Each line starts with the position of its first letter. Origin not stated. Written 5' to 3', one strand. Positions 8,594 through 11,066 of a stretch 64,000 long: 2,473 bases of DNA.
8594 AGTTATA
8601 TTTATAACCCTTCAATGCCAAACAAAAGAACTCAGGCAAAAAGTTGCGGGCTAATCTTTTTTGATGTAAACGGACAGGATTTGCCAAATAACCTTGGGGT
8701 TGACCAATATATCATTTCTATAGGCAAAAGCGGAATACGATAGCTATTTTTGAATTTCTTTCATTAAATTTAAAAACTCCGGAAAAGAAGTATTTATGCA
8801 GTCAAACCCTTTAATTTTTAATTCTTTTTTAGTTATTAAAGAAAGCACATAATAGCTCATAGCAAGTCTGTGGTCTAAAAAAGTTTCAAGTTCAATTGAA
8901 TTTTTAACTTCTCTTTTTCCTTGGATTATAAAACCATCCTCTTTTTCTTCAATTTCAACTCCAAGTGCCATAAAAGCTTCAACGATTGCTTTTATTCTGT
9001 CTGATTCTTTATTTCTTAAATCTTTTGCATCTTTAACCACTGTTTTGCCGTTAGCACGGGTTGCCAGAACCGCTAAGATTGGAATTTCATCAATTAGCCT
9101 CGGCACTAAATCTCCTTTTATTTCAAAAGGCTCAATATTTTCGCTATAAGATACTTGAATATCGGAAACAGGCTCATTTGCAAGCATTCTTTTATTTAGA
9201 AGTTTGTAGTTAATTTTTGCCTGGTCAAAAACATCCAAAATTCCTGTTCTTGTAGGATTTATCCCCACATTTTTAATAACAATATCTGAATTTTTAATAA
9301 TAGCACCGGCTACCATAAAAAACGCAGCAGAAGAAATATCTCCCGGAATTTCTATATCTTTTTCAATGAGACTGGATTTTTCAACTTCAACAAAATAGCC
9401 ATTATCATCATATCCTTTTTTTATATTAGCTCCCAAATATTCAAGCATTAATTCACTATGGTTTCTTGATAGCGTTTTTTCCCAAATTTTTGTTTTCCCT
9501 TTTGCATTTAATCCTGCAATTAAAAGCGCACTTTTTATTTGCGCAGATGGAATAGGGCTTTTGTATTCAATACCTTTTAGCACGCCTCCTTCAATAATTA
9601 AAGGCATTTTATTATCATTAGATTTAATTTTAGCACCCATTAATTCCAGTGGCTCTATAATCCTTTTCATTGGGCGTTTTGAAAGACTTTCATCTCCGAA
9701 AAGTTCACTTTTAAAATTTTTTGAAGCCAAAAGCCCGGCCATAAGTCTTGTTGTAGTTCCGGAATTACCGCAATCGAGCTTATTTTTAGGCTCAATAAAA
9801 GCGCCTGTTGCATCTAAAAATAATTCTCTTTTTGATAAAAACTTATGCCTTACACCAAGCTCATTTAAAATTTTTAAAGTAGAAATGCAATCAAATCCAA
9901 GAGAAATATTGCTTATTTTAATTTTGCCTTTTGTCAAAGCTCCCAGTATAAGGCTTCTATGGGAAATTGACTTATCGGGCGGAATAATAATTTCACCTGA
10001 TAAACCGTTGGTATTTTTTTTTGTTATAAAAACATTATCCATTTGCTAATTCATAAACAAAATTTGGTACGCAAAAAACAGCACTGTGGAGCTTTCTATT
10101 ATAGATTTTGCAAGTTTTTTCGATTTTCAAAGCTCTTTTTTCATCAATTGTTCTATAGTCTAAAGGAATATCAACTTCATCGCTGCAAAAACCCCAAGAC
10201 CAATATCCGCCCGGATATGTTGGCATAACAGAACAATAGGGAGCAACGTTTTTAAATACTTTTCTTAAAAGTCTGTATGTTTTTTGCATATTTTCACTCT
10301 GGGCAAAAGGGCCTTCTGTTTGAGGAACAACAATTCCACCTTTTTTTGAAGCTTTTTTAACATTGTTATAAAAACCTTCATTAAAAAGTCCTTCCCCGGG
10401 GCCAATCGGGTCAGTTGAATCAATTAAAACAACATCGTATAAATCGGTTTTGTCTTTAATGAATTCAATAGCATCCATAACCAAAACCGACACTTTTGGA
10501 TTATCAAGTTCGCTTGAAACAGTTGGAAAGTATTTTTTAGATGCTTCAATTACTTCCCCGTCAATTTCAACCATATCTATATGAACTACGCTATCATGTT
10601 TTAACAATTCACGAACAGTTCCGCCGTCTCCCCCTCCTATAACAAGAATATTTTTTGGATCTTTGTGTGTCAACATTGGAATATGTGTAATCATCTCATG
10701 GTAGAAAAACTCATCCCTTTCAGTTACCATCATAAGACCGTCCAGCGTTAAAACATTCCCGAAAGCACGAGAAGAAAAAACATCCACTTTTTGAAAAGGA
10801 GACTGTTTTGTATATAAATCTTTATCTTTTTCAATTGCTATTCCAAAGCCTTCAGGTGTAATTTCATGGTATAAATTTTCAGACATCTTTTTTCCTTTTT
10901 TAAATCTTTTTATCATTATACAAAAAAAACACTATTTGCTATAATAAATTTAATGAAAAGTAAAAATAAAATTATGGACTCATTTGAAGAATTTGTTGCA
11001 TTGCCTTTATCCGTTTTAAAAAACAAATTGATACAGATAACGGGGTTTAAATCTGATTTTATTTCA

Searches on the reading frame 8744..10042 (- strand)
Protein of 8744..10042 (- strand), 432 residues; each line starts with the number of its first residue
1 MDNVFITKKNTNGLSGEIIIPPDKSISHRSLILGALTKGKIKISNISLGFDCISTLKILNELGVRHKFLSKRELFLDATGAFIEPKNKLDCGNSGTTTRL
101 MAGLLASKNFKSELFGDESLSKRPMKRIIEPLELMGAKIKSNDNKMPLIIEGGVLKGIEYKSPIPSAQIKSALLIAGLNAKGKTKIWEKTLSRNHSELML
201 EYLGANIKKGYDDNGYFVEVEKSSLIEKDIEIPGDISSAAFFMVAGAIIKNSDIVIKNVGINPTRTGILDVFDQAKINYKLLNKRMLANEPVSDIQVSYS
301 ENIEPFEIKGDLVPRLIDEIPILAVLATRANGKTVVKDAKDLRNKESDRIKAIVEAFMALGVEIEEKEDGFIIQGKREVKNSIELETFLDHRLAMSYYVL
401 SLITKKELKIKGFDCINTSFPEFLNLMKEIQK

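Call 88: search_protein_families(library=pfam, proteins=[window:8744-10042:-], max_evalue=0.00001)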
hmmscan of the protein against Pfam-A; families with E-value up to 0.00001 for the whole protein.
window:8744-10042:- (432 aa): 1 family
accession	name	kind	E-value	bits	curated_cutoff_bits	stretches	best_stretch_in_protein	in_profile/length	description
PF00275.25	EPSP_synthase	-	6.4e-107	358.3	22.8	1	11-425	4-415/417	EPSP synthase (3-phosphoshikimate 1-carboxyvinyltransferase)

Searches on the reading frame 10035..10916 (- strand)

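Call 89: search_protein_families(library=pfam, proteins=[window:10035-10916:-], max_evalue=0.00001)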
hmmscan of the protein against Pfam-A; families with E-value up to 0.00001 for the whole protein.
window:10035-10916:- (293 aa): 2 families
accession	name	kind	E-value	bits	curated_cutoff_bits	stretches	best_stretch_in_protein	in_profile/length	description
PF01564.23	Spermine_synth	-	3.4e-64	216.3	22.9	1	69-248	1-180/186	Spermine/spermidine synthase domain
PF17284.7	Spermine_synt_N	-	1.2e-12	48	22.1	1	16-66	3-53/53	Spermidine synthase tetramerisation domain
